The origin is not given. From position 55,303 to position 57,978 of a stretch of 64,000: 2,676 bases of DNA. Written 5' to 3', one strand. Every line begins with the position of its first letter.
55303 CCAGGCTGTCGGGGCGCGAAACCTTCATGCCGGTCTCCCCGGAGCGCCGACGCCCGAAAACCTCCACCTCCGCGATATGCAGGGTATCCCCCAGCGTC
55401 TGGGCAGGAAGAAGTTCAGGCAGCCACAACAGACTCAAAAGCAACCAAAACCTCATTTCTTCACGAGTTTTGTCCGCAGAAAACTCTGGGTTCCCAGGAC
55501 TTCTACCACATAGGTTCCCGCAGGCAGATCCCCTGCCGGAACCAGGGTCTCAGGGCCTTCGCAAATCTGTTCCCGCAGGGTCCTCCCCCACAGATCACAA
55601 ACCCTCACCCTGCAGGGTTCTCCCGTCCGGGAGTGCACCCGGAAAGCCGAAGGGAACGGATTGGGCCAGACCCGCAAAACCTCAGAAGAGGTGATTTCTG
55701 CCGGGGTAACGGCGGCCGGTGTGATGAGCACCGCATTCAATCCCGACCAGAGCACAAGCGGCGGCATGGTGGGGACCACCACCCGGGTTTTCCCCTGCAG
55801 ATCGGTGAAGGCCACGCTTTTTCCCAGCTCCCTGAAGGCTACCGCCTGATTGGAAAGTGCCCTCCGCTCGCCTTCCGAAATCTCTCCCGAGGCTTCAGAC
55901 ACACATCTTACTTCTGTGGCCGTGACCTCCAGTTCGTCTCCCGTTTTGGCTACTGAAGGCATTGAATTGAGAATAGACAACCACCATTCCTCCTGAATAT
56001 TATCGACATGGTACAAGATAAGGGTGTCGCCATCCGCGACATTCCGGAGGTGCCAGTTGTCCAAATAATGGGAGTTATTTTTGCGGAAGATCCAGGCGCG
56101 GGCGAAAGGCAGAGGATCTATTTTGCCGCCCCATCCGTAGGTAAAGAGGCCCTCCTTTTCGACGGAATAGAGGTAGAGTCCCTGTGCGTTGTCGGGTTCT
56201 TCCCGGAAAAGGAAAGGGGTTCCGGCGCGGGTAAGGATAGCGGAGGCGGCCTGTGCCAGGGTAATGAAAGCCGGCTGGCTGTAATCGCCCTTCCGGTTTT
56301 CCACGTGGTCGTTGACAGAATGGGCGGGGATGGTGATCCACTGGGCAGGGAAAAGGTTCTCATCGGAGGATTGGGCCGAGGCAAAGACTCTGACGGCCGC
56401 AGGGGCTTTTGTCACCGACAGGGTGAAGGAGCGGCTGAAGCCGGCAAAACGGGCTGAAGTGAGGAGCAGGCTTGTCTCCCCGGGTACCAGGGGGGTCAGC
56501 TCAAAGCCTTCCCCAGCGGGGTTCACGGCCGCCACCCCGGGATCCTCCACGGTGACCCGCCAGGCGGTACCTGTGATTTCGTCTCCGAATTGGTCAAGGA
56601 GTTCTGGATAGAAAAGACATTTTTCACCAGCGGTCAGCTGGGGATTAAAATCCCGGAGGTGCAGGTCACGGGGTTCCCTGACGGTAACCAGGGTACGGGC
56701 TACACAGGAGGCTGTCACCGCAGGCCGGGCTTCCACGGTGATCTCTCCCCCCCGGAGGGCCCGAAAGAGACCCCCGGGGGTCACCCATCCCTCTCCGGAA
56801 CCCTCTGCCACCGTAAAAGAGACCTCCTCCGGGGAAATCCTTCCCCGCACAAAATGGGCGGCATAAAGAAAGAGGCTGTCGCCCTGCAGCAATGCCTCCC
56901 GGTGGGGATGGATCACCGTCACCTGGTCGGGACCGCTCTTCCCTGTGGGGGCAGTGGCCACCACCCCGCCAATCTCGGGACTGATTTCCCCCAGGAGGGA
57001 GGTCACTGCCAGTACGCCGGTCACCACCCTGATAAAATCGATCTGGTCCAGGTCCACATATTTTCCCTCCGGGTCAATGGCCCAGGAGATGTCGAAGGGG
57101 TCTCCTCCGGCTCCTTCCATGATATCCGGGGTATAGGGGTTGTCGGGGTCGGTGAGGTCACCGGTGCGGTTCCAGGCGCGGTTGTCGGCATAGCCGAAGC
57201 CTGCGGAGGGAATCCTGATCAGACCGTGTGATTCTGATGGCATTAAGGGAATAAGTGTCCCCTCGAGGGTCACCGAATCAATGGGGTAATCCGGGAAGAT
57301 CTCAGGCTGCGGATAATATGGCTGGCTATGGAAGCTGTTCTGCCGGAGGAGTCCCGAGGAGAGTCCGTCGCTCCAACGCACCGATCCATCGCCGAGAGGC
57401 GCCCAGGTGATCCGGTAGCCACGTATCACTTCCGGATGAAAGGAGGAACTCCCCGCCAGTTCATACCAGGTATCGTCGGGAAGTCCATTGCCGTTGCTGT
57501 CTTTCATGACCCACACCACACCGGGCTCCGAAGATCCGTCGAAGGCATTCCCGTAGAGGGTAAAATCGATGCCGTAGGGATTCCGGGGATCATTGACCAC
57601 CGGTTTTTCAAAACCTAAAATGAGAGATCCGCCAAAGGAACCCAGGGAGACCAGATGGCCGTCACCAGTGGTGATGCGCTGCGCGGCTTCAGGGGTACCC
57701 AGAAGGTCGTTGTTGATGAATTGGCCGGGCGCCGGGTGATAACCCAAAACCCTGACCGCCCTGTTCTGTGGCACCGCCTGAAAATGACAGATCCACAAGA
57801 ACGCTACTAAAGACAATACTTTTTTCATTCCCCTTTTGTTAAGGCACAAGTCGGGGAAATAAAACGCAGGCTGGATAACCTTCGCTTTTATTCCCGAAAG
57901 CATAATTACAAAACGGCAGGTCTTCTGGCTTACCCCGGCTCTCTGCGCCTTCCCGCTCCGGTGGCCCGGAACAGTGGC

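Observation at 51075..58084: Cobalamin-riboswitch-controlled outer-membrane locus whose accessory proteins are T9SS cargo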

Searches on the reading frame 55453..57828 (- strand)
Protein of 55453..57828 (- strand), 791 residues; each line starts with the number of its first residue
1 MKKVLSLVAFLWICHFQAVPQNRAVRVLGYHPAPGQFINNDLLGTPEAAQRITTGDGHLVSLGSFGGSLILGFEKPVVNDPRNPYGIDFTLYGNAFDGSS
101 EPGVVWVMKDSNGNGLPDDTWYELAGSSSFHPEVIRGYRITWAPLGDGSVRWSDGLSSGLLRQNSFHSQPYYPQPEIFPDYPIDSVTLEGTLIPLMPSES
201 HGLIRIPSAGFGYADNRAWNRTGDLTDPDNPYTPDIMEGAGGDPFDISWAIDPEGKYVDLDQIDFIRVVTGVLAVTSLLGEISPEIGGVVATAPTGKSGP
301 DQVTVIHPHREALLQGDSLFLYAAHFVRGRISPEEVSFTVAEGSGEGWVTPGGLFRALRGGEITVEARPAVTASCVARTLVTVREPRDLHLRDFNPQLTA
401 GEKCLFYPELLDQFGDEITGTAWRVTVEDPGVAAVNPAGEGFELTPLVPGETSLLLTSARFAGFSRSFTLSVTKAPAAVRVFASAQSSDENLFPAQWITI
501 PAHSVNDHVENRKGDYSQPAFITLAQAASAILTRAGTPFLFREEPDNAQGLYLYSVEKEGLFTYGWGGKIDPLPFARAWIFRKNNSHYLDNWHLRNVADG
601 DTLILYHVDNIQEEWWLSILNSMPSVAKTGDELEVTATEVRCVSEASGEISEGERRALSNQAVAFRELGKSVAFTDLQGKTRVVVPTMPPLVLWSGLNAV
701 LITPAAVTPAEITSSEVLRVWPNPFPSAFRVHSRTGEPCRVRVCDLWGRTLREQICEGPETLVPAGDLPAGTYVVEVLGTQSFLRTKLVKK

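Call 5: search_protein_families(library=pfam, proteins=[window:55453-57828:-], max_evalue=0.01)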
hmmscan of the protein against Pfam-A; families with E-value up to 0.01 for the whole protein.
window:55453-57828:- (791 aa): 0 families

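Call 6: search_protein_families(library=ncbifam, proteins=[window:55453-57828:-], max_evalue=0.01)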
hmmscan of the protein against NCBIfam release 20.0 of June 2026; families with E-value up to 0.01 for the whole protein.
window:55453-57828:- (791 aa): 1 family
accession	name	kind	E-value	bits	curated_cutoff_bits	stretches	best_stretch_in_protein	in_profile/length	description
TIGR04183.1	Por_Secre_tail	domain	0.00024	21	23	1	720-791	1-72/72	T9SS type A sorting domain-containing protein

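Call 9: search_protein_families(library=pfam, proteins=[window:55453-57828:-], max_evalue=10)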
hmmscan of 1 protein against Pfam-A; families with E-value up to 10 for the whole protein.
window:55453-57828:- (791 aa): 2 families
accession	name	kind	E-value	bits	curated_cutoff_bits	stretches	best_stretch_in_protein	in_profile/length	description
PF18962.6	Por_Secre_tail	-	0.025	15.3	27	1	720-782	1-67/75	Secretion system C-terminal sorting domain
PF06622.16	SepQ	-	0.053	13.1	22.9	1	592-637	176-222/305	SepQ protein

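Call 12: search_solved_structures(query=window:55453-57828:-, max_evalue=10, show_alignments=1)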
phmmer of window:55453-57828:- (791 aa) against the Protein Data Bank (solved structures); distinct sequences matched with E-value up to 10: 3.
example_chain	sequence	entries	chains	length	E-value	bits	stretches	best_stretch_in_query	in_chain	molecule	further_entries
7biz_A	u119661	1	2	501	1.9e-37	132.2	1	26-286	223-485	Cell surface protein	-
8blw_B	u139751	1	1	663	3.6e-30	108.1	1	20-287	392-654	YncE family protein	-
8ehq_G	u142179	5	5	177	0.33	12.3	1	418-457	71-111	Transcription termination/antitermination protein NusG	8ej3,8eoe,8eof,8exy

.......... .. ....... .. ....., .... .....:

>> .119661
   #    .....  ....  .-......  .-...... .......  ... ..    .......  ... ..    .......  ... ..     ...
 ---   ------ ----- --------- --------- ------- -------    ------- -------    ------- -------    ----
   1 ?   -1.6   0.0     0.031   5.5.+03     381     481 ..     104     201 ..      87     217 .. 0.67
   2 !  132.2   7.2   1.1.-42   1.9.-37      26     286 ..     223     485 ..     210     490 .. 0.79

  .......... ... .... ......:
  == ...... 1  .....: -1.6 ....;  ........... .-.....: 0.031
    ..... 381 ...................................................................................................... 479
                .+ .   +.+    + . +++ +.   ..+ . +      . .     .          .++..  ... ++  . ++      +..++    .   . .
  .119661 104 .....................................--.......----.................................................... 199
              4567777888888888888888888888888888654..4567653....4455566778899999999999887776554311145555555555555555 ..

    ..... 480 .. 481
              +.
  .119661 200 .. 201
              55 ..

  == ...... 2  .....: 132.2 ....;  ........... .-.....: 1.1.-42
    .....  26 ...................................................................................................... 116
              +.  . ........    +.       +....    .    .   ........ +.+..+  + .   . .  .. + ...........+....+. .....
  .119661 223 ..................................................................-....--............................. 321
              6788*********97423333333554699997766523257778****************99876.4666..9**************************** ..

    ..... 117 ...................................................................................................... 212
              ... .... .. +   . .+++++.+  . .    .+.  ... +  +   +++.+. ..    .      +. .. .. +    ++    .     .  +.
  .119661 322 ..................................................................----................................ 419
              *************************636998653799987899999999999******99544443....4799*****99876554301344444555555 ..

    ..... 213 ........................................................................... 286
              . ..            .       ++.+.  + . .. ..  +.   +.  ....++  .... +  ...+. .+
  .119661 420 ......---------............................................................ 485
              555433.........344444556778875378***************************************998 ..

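Call 25: find_homologous_proteins(query=window:55453-57828:-, max_evalue=0.00001)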
Query window:55453-57828:- (791 aa): 698 proteins with E <= 0.00001 among 8000 candidates; the best 120 are listed.
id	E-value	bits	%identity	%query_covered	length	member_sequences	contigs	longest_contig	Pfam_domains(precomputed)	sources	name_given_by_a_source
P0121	0.0e+0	1784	97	100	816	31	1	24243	PF18962.8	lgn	-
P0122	0.0e+0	1074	62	100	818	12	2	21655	PF18962.8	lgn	-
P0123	6.9e-297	1005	59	100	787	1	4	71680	PF18962.8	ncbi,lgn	-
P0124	9.0e-294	995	58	100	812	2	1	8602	PF18962.8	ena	-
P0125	4.7e-288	976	58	100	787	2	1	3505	PF18962.8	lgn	-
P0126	9.5e-210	717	43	100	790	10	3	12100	PF18962.8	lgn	-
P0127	8.1e-209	714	43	100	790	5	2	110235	PF18962.8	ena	-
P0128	1.5e-208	713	43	100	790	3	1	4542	PF18962.8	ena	-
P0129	2.3e-207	709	43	100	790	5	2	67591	PF18962.8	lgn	-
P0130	2.9e-207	709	44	100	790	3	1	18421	PF18962.8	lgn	-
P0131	5.4e-206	705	42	100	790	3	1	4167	PF18962.8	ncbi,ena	-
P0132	4.8e-205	701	43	100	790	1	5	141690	PF18962.8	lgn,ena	-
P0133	1.7e-204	700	43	100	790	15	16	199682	PF18962.8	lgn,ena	-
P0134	1.3e-203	697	43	100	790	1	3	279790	PF18962.8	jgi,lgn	jgi:hypothetical protein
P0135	2.5e-203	696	44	100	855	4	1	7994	PF18962.8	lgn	-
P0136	9.2e-203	694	43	100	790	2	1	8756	PF18962.8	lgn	-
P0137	2.9e-202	692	43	100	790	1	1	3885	PF18962.8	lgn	-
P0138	4.2e-201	688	42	100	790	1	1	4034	PF18962.8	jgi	jgi:Secretion system C-terminal sorting domain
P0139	3.9e-198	679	42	100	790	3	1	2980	PF18962.8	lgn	-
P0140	1.7e-197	677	41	100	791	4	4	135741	PF18962.8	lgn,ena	-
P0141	5.6e-197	675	42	97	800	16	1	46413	PF18962.8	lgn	-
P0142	3.9e-194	665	41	100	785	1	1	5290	PF18962.8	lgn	-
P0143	2.4e-192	660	41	100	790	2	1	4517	PF18962.8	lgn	-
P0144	1.7e-191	657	42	100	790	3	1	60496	PF18962.8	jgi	-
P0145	3.4e-187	642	41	100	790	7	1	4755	PF18962.8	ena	-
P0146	3.1e-186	639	41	100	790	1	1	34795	PF18962.8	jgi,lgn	jgi:hypothetical protein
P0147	8.9e-186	638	40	100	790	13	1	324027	PF18962.8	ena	-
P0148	1.6e-185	637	41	100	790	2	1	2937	PF18962.8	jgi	jgi:hypothetical protein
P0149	1.5e-184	634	40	100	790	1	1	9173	PF18962.8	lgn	-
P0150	1.9e-184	633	40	100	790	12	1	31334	PF18962.8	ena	-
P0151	6.6e-183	628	39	100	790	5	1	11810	PF18962.8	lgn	-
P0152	1.2e-167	578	39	96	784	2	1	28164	PF18962.8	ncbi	-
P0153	5.4e-163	562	38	98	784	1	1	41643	PF18962.8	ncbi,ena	-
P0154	4.2e-162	559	37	100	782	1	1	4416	PF18962.8,PF02368.25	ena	-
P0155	2.9e-159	550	38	100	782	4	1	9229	PF18962.8,PF02368.25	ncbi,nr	ncbi:MAG TPA: T9SS type A sorting domain-containing protein [Tangfeifania sp.]|nr:T9SS type A sortin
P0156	1.5e-158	548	39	100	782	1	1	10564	PF18962.8,PF02368.25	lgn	-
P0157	2.1e-158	547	36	100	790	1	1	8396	PF18962.8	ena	-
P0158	2.6e-158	547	39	98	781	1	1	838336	PF18962.8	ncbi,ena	-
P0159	3.6e-157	543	39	100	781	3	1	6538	PF18962.8,PF02368.25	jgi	-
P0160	4.0e-157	543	37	100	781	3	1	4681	PF18962.8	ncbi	-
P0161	4.3e-157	543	38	97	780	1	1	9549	PF18962.8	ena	-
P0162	5.6e-157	543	38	100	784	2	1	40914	PF18962.8,PF02368.25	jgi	-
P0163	1.0e-156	542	38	100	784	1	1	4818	PF18962.8,PF02368.25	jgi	jgi:hypothetical protein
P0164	5.0e-156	539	38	100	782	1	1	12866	PF18962.8,PF02368.25,PF26918.1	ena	-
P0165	2.0e-155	537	39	100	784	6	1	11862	PF18962.8,PF02368.25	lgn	-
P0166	2.3e-155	537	37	97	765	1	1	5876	PF18962.8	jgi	-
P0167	8.9e-155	535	37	100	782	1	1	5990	PF18962.8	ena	-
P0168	1.2e-154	535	38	100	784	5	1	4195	PF18962.8,PF02368.25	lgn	-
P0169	1.3e-154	535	39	100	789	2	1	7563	PF18962.8,PF02368.25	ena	-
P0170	1.4e-154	535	38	100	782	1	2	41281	PF18962.8,PF02368.25,PF26918.1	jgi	jgi:hypothetical protein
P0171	2.3e-154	534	39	100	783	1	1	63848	PF18962.8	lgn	-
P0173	3.8e-154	533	37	100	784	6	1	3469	PF18962.8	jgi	-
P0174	4.1e-154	533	36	99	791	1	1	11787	PF18962.8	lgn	-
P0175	4.6e-154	533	39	100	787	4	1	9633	PF18962.8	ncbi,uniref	ncbi:T9SS type A sorting domain-containing protein [Mariniphaga sediminis]|uniref:T9SS type A sortin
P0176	1.7e-153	531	38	100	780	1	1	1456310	PF18962.8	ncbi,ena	-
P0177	6.7e-152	526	37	97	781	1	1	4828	PF18962.8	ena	-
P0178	7.8e-152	525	37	100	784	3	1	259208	PF18962.8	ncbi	-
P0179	8.5e-152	525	37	98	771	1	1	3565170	PF18962.8,PF02368.25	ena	-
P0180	1.6e-151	524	36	100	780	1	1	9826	PF18962.8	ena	-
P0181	2.2e-151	524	38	100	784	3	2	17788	PF18962.8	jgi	-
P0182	7.7e-151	522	37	100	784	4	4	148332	PF18962.8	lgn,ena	-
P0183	8.9e-151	522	38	100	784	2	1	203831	PF18962.8,PF02368.25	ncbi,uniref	ncbi:T9SS type A sorting domain-containing protein [Mariniphaga sp.]|uniref:T9SS type A sorting doma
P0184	1.2e-150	522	37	100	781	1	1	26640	PF18962.8,PF02368.25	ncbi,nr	ncbi:MAG: T9SS type A sorting domain-containing protein [Prolixibacteraceae bacterium]|nr:T9SS type 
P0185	1.6e-150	521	37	100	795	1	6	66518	PF18962.8,PF02368.25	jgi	jgi:hypothetical protein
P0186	2.0e-150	521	37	100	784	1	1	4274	PF18962.8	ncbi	-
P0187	2.6e-150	520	37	100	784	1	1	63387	PF18962.8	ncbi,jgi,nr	ncbi:MAG: T9SS type A sorting domain-containing protein [Mariniphaga sp.]|nr:T9SS type A sorting dom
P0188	7.0e-150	519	38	100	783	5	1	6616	PF18962.8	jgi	jgi:hypothetical protein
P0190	9.4e-150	519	37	100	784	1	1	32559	PF18962.8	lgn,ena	-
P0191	9.7e-150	519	36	97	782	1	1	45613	PF18962.8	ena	-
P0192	2.5e-149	517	36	99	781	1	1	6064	PF18962.8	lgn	-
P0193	2.7e-149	517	36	100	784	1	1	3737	PF18962.8,PF02368.25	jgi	jgi:hypothetical protein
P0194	5.6e-149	516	37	100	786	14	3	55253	PF18962.8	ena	-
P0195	2.1e-148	514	36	100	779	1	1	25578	PF18962.8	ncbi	ncbi:MAG: T9SS type A sorting domain-containing protein [Bacteroidota bacterium]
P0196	2.4e-148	514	36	100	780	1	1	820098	PF18962.8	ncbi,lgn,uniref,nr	ncbi:Por secretion system C-terminal sorting domain-containing protein [Mariniphaga anaerophila]|uni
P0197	5.2e-148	513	36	100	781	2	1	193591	PF18962.8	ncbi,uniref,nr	ncbi:T9SS type A sorting domain-containing protein [Maribellus maritimus]|uniref:T9SS type A sorting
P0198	8.5e-148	512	37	97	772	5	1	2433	PF18962.8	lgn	-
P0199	9.7e-148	512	37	97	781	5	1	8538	PF18962.8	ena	-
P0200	9.9e-148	512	37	100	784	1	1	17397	PF18962.8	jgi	jgi:hypothetical protein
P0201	1.1e-147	512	37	100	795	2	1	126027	PF18962.8,PF02368.25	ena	-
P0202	1.4e-147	511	38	100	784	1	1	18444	PF18962.8,PF02368.25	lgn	-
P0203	1.7e-147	511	37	100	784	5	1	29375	PF18962.8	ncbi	-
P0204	3.1e-147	510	37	100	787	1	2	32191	PF18962.8,PF02368.25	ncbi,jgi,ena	jgi:hypothetical protein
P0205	3.4e-147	510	36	100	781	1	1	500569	PF18962.8,PF02368.25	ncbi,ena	-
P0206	3.4e-146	507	37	100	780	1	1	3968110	PF18962.8,PF02368.25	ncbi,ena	-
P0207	8.4e-146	506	37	100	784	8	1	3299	PF18962.8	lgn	-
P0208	2.4e-145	504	36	100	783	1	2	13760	PF18962.8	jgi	jgi:hypothetical protein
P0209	2.7e-145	504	37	100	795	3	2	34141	PF18962.8,PF02368.25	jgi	jgi:hypothetical protein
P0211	2.8e-144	500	36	100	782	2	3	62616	PF18962.8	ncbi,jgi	jgi:hypothetical protein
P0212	5.3e-144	500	36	100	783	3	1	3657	PF18962.8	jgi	jgi:hypothetical protein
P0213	5.5e-144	500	36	100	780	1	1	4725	PF18962.8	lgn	-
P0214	5.7e-144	499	35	98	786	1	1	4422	PF18962.8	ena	-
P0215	6.4e-144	499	36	99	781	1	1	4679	PF18962.8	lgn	-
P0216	1.5e-143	498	38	92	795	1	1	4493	PF18962.8,PF22359.3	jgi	jgi:hypothetical protein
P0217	1.8e-143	498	36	100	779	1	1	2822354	PF18962.8,PF02368.25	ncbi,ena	-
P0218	2.0e-143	498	36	99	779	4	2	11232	PF18962.8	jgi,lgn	-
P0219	3.6e-143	497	38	100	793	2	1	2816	PF18962.8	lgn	-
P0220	7.7e-143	496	38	100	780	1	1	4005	PF18962.8,PF02368.25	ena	-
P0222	1.2e-142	495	37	100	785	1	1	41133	PF18962.8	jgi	jgi:hypothetical protein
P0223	1.2e-142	495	37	100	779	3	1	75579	PF18962.8,PF02368.25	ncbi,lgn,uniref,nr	ncbi:Por secretion system C-terminal sorting domain-containing protein [Tangfeifania diversioriginum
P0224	2.3e-141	491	37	100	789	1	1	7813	PF18962.8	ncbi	-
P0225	2.8e-141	491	37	100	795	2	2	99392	PF18962.8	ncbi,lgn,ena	-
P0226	3.0e-141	490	36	100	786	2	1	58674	PF18962.8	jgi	jgi:hypothetical protein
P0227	3.3e-140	487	37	98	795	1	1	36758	PF18962.8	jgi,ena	-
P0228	4.7e-140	487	35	99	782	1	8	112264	PF18962.8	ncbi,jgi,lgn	jgi:hypothetical protein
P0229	6.9e-140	486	35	100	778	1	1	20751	PF18962.8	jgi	-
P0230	2.0e-139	484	37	98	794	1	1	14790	PF18962.8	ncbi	-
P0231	5.1e-139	483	34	100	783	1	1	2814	PF18962.8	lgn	-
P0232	2.8e-138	481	35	100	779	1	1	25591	PF18962.8,PF02368.25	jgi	jgi:hypothetical protein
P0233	8.9e-138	479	36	100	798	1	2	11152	PF18962.8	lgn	-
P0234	1.7e-137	478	36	98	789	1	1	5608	PF18962.8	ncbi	ncbi:MAG: T9SS type A sorting domain-containing protein [Mariniphaga sp.]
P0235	1.4e-136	475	35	100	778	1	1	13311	PF18962.8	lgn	-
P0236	1.5e-135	472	37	100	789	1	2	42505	PF18962.8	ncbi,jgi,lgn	-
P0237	2.1e-135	471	36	100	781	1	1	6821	PF18962.8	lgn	-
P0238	4.1e-135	470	35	100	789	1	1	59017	PF18962.8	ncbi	-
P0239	2.2e-134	468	36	99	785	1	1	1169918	PF18962.8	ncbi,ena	-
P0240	1.2e-133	465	35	93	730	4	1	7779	PF18962.8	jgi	jgi:hypothetical protein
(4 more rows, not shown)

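Call 29: find_related_loci(query=A1, collection=genome_contigs, flank=10000)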
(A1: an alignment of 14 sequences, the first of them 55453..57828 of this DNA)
Query A1 (791 aa) in genome_contigs; peptide patterns used: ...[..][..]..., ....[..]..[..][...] (x = any residue, [..] = any of these).
600 stretches matched a pattern (row limit reached: there are more); 579 encode a relative of the query (tblastn E <= 1e-3); the best 80 are kept; 80 distinct loci.
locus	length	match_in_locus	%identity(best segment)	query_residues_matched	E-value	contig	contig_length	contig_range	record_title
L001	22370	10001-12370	44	1-791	0e+0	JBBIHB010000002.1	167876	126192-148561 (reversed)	MAG: Bacteroidales bacterium isolate STF170223_bin_104 NODE_25_length_167876_cov_5.504412, whole genome shotgun sequence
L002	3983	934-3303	42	1-791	0e+0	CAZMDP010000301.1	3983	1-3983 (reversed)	MAG TPA_asm: uncultured Prolixibacteraceae bacterium isolate binchicken_co168_198 genome assembly, contig: NODE_31543_le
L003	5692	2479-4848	42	1-791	0e+0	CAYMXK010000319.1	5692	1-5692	MAG TPA_asm: uncultured Prolixibacteraceae bacterium isolate SRP319275_co1_92 genome assembly, contig: NODE_20333_length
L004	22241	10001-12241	42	3-749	0e+0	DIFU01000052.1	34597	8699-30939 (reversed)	MAG TPA_asm: Prolixibacteraceae bacterium UBA5740 UBA5740_contig_13625, whole genome shotgun sequence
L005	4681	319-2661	37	1-791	4e-163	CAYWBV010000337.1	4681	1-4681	MAG TPA_asm: uncultured Maribellus sp. isolate SRP294416_co1_256 genome assembly, contig: NODE_45114_length_4681_cov_9.1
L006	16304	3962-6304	37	1-791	2e-153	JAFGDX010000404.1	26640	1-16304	MAG: Prolixibacteraceae bacterium isolate Zod_Metabat.1198 k87_5058059, whole genome shotgun sequence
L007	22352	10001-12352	38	1-791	3e-153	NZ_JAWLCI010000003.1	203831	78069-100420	MAG: Mariniphaga sp. isolate 15dZY3.bin.39 NODE_140_length_203831_cov_60.246284, whole genome shotgun sequence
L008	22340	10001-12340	38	1-791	3e-157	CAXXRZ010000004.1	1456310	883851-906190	MAG: uncultured Draconibacterium sp. isolate e6f8527d-8532-42de-a18c-3e25f3ade8e3 genome assembly, contig: contig_4, who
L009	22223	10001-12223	37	1-751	1e-151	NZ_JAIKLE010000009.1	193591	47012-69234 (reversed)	Maribellus maritimus strain 5E3 scaffold_9_length=193592, whole genome shotgun sequence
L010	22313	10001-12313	38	1-778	3e-150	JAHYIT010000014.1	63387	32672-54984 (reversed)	MAG: Mariniphaga sp. isolate KA03 NODE_281_length_63387_cov_9.445874, whole genome shotgun sequence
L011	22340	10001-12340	37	1-791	7e-150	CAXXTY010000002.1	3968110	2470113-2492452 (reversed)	MAG: uncultured Draconibacterium sp. isolate 3c847d08-3f02-4ba9-864e-608bed6ae1c3 genome assembly, contig: contig_2, who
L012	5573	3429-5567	39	3-724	6e-151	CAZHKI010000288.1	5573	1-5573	MAG TPA_asm: uncultured Maribellus sp. isolate SRP192927_co6_853 genome assembly, contig: NODE_40457_length_5573_cov_3.8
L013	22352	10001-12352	37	1-791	5e-147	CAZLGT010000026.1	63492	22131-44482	MAG TPA_asm: uncultured Mariniphaga sp. isolate SRP241326_co2_354 genome assembly, contig: NODE_783_length_63492_cov_9.3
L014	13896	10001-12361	37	1-791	2e-146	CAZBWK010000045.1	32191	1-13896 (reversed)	MAG TPA_asm: uncultured Prolixibacteraceae bacterium isolate SRP241341_co1_279 genome assembly, contig: NODE_1605_length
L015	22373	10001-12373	34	3-791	3e-145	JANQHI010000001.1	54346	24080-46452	MAG: Prolixibacteraceae bacterium isolate PL23b_bin.91 k99_562873, whole genome shotgun sequence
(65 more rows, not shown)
